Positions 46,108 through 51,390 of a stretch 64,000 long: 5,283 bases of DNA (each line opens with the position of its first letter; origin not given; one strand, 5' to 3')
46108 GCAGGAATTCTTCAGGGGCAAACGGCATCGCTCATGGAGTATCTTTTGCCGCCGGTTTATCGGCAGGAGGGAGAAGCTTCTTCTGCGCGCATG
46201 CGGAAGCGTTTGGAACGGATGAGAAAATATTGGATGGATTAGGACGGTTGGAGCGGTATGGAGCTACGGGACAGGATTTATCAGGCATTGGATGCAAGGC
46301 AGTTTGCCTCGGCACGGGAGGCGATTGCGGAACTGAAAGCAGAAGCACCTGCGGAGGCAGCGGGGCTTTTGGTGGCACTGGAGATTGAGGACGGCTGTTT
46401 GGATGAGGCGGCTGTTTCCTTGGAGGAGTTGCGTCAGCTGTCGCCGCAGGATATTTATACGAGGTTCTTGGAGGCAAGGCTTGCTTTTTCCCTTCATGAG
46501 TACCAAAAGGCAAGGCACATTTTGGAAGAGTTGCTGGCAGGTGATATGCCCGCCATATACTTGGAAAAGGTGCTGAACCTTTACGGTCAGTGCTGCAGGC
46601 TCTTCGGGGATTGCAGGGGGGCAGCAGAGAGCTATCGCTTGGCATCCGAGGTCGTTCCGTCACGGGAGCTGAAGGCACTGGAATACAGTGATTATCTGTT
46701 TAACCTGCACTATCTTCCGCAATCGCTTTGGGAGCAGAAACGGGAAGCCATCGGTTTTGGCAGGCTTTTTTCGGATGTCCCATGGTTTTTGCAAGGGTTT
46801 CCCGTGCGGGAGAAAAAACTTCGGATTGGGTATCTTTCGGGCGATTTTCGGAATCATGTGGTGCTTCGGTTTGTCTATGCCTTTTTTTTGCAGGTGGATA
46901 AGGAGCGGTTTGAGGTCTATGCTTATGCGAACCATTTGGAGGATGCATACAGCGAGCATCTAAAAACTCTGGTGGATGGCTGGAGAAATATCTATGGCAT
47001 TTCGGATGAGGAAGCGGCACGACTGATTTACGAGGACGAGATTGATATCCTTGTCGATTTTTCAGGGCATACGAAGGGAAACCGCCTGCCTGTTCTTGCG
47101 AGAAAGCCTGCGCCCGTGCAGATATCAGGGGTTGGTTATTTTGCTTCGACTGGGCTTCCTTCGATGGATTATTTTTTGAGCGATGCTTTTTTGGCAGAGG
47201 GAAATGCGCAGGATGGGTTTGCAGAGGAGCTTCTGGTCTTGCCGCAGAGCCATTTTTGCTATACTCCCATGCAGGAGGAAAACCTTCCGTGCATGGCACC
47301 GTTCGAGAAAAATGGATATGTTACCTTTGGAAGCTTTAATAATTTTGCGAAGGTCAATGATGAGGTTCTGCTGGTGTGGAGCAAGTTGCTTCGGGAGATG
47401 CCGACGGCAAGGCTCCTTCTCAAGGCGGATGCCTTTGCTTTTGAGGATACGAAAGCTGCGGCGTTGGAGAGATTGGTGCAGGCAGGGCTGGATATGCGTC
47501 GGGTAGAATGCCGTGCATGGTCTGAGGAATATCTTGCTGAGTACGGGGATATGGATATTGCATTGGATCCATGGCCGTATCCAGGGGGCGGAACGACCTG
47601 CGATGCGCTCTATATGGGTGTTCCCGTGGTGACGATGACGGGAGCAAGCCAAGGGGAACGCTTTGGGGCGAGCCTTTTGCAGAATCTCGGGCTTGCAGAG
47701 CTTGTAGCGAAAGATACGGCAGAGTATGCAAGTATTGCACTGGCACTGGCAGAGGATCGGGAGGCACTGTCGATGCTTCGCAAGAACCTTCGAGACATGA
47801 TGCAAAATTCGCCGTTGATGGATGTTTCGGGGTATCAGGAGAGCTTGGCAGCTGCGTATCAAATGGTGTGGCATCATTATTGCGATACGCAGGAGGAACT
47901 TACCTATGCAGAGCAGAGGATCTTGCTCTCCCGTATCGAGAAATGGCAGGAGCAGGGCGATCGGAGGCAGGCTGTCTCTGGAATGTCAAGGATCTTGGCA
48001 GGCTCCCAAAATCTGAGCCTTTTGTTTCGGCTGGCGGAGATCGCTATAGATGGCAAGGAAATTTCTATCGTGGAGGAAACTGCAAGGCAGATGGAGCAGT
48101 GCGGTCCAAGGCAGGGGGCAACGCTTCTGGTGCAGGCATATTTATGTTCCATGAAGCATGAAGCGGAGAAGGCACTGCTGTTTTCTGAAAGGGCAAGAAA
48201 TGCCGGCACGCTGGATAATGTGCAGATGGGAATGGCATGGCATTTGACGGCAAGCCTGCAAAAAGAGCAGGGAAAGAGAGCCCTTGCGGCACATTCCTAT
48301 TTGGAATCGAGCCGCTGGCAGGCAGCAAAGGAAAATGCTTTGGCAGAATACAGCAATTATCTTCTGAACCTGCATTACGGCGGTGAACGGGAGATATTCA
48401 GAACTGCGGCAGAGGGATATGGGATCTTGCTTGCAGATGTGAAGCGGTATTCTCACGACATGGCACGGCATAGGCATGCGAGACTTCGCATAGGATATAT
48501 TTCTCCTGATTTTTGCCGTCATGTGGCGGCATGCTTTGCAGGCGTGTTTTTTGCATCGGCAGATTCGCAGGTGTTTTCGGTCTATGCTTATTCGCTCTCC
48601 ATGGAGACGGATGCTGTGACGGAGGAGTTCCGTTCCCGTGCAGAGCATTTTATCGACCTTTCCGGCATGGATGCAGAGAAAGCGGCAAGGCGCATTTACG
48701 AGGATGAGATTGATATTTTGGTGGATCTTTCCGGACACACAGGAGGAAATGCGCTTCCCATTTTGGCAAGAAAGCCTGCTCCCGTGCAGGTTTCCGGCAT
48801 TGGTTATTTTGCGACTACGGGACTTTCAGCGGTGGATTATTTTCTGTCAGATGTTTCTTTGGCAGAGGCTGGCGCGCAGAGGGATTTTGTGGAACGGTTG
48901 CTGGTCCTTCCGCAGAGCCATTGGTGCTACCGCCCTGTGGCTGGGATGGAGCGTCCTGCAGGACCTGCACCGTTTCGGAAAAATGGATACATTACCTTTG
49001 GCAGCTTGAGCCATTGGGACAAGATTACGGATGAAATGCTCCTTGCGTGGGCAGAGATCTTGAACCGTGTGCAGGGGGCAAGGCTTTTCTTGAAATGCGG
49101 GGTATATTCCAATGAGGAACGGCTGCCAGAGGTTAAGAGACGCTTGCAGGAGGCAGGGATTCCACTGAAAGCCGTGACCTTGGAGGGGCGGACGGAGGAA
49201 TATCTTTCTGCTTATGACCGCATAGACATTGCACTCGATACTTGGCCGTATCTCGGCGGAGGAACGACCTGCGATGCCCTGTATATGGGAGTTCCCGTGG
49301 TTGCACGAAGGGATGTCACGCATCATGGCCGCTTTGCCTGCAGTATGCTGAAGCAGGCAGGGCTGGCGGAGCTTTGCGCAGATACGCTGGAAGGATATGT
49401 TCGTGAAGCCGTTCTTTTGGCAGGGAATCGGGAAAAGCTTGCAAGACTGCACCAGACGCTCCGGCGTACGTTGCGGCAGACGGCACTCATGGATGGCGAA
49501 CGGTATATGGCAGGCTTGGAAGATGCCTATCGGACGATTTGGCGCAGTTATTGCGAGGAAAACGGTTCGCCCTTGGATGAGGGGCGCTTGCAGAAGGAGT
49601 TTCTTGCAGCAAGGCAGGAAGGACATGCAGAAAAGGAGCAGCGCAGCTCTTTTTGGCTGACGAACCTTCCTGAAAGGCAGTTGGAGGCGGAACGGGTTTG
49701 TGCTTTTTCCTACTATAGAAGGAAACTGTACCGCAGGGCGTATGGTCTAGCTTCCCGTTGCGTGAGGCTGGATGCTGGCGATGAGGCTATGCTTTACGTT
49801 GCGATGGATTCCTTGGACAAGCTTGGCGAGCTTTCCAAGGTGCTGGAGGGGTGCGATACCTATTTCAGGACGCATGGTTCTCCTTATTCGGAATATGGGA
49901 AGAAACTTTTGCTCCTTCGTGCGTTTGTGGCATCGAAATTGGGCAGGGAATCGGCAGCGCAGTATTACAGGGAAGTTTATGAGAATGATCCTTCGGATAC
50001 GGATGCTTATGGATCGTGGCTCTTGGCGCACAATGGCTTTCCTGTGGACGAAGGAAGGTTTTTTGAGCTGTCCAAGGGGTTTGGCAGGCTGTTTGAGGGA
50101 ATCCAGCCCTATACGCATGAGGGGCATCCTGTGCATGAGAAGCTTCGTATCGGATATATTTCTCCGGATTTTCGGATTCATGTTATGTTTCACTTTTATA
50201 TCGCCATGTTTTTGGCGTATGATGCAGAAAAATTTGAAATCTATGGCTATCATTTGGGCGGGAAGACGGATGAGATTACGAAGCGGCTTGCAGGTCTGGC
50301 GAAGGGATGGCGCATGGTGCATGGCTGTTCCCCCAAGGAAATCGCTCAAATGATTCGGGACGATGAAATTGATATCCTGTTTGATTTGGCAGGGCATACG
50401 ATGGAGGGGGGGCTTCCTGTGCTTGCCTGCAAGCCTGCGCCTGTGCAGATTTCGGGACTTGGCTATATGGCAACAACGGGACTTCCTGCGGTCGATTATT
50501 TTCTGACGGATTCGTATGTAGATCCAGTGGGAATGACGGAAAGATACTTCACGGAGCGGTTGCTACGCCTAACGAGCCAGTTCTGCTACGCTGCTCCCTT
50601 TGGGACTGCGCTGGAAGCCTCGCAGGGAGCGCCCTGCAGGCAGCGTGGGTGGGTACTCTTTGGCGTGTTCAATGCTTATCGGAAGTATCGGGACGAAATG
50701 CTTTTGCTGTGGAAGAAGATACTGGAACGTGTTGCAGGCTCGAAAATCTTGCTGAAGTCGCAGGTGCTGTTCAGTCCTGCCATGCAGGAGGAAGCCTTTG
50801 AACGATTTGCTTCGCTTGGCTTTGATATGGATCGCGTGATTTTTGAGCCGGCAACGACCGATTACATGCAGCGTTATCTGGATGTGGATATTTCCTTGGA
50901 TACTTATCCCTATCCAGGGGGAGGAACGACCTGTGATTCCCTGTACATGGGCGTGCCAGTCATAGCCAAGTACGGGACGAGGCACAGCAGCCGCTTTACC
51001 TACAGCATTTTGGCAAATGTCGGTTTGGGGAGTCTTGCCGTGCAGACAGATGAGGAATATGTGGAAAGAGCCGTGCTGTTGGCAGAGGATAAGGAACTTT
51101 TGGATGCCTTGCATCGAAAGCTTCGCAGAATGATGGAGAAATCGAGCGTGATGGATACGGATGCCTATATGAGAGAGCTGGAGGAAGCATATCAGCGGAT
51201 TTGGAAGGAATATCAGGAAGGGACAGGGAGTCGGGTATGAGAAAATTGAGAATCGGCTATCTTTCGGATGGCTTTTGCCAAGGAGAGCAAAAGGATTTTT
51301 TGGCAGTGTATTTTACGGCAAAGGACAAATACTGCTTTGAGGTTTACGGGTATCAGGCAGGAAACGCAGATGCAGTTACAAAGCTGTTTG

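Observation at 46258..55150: Array of five intact plus one degenerate TPR-GT41 (OGT/SPINDLY-like) modules, three fused in a 1660-aa protein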

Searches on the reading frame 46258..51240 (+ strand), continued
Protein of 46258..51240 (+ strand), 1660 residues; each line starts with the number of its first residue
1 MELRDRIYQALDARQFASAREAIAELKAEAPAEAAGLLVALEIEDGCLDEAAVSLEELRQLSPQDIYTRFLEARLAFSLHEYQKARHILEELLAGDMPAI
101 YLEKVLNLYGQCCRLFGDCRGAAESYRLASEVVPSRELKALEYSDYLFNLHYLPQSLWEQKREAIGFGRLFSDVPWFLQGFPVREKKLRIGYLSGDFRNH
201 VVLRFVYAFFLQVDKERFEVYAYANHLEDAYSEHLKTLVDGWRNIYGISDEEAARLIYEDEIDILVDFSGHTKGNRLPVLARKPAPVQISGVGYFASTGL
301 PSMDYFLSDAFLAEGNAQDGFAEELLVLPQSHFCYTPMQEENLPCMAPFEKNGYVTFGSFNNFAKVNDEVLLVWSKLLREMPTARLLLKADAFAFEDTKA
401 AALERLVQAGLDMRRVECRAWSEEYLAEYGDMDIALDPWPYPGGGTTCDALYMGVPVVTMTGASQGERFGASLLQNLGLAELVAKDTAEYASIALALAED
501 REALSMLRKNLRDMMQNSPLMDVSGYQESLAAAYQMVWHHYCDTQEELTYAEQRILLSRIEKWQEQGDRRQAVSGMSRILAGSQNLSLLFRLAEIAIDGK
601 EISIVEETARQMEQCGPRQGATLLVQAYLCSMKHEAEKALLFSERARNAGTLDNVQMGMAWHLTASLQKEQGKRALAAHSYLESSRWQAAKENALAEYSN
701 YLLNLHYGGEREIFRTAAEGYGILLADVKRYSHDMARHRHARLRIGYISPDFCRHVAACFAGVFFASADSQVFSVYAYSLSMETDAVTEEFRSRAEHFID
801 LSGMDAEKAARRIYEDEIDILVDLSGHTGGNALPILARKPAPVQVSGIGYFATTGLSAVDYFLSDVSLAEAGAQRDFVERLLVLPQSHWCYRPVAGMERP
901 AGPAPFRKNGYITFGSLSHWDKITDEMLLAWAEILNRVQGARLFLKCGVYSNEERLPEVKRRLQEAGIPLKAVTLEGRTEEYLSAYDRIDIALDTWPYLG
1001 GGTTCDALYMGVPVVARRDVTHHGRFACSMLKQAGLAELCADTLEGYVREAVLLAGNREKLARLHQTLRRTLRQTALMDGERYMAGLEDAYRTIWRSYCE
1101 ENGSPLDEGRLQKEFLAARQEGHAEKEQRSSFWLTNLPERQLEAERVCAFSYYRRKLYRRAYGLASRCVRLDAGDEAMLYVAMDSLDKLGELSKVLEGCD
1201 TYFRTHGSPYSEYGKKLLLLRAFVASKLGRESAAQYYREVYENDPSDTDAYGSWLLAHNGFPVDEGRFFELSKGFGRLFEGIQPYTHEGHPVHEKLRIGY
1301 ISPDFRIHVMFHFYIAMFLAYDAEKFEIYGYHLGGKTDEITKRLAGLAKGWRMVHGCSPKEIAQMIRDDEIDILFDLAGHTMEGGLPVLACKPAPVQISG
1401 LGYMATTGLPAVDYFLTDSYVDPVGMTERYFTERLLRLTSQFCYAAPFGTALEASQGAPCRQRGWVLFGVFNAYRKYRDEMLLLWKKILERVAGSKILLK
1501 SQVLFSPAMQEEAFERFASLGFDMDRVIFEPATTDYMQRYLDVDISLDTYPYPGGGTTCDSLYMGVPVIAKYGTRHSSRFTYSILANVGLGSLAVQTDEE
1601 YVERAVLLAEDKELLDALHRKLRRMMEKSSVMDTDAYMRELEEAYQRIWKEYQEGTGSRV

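Call 82: list_cluster_members(proteins=[P0001, P0121, P0002])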
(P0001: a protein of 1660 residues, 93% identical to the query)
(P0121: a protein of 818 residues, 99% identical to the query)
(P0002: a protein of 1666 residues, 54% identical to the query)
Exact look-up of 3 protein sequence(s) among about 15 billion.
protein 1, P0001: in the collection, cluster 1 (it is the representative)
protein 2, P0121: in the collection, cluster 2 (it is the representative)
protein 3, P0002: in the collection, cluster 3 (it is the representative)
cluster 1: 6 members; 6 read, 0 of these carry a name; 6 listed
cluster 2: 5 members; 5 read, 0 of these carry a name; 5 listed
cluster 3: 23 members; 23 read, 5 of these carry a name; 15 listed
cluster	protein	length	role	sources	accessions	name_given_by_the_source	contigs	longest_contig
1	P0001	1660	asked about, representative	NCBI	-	-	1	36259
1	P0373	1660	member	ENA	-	-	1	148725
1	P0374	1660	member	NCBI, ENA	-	-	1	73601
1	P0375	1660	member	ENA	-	-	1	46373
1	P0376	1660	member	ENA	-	-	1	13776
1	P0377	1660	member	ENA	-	-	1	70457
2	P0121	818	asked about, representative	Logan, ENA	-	-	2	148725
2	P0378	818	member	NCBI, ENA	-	-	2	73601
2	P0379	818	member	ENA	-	-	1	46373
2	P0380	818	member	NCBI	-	-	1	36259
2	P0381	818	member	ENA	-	-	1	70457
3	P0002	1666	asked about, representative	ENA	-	-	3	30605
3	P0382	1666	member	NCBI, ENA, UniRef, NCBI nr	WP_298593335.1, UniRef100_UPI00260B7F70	hypothetical protein [uncultured Mitsuokella sp.] | O-linked N-acetylglucosamine transferase, SPINDLY family protein n=1 Tax=uncultured ...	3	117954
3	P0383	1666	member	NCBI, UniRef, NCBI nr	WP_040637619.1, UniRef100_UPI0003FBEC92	O-linked N-acetylglucosamine transferase, SPINDLY family protein [Mitsuokella sp. oral ... | O-linked N-acetylglucosamine transferase, SPINDLY family protein n=1 Tax=Mitsuokella sp. ... | hypothetical protein [Mitsuokella sp. oral taxon 131]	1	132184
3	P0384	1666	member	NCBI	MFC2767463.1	MAG: hypothetical protein ACFN4G_01150 [Mitsuokella sp.]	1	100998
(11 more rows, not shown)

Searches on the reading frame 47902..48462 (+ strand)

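Call 86: search_protein_families(library=pfam, proteins=[window:47902-48462:+], max_evalue=1)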
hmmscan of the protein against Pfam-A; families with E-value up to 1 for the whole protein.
window:47902-48462:+ (187 aa): 1 family
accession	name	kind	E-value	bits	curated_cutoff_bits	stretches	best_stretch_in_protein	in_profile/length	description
PF00691.25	OmpA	-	0.16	12.8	27.2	0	42-101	2-60/98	OmpA family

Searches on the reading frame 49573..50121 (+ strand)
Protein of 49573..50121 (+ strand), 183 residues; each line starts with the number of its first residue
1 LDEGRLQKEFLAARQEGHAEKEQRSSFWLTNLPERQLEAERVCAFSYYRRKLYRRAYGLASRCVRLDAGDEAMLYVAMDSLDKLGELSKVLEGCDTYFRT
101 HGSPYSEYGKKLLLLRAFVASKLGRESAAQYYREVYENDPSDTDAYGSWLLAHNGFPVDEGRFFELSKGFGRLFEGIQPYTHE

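Call 86: search_protein_families(library=pfam, proteins=[window:49573-50121:+], max_evalue=1)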
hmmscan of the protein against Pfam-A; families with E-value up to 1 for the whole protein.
window:49573-50121:+ (183 aa): 2 families
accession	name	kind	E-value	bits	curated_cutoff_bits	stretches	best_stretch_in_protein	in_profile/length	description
PF12895.13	ANAPC3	-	0.022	15.4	27.2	1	44-88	30-73/82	Anaphase-promoting complex, cyclosome, subunit 3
PF13428.12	TPR_14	-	0.052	14.7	23.5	0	117-146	8-38/44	Tetratricopeptide repeat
